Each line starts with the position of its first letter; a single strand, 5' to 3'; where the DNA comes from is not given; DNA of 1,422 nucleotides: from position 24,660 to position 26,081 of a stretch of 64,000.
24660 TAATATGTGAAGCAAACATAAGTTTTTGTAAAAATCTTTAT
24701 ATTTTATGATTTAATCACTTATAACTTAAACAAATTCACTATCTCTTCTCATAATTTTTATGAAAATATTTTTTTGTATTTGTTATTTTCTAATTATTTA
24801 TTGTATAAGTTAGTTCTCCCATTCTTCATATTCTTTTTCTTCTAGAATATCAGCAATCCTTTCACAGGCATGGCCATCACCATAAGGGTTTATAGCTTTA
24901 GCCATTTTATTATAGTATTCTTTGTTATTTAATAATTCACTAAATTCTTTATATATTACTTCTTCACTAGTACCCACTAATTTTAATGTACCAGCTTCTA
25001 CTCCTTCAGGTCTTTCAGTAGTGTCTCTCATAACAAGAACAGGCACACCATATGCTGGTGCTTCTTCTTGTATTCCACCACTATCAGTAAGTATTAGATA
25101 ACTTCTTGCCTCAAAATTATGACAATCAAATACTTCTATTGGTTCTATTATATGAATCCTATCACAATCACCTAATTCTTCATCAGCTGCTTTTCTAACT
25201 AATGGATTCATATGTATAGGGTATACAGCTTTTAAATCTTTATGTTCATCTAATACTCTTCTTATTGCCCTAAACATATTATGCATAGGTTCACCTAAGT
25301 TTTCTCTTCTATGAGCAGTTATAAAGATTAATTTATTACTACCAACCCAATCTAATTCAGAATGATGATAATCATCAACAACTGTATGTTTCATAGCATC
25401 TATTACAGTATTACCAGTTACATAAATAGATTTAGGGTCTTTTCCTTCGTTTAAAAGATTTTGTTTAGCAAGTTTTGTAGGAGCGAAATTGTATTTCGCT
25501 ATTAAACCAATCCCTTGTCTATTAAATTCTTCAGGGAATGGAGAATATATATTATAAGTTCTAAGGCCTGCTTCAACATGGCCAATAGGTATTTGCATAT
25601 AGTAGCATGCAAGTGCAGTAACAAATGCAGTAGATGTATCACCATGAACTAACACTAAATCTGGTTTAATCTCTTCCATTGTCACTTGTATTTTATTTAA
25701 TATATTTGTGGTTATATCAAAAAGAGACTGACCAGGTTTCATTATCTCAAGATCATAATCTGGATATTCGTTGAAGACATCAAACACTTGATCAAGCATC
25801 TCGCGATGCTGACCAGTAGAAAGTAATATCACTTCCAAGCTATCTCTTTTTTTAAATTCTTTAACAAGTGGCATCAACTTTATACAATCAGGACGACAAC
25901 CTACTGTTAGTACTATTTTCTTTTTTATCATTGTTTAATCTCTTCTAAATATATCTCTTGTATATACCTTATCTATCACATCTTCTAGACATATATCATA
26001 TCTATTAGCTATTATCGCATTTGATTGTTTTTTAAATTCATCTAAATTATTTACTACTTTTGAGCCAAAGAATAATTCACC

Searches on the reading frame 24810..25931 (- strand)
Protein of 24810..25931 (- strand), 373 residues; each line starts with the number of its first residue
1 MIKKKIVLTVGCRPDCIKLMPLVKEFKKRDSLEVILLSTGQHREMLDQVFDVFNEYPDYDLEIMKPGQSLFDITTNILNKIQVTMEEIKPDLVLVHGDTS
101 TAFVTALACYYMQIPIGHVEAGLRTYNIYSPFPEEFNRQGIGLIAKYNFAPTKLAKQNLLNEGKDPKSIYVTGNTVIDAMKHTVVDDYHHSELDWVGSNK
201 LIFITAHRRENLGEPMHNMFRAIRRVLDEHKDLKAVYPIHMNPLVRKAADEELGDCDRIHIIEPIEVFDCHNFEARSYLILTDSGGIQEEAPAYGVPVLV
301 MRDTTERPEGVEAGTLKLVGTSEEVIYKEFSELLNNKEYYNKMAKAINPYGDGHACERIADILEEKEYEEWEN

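Call 3: search_protein_families(library=pfam, proteins=[window:24810-25931:-], max_evalue=0.1)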
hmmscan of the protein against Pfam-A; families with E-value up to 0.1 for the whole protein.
window:24810-25931:- (373 aa): 2 families
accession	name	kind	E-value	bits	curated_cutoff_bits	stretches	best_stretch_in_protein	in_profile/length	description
PF02350.25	Epimerase_2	-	7.9e-117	390.4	30.6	1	24-364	1-347/347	UDP-N-acetylglucosamine 2-epimerase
PF07388.17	A-2_8-polyST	-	0.056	13.4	23.3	1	64-157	73-174/316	Alpha-2,8-polysialyltransferase (POLYST)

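Call 48: list_cluster_members(proteins=[window:24810-25931:-, window:18420-19499:+, window:22661-23404:-, window:22125-22658:-])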
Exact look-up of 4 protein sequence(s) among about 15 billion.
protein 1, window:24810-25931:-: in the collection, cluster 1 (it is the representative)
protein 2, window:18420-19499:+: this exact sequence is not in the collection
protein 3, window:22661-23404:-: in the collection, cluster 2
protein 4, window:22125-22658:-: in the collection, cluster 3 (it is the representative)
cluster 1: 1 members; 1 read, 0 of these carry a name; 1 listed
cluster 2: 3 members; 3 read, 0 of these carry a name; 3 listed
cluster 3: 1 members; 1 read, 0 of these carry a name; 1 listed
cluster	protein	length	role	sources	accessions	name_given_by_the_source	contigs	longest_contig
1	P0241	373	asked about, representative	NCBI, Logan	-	-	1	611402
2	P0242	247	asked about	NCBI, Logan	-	-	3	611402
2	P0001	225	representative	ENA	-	-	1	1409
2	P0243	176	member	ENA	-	-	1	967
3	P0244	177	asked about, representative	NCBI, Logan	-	-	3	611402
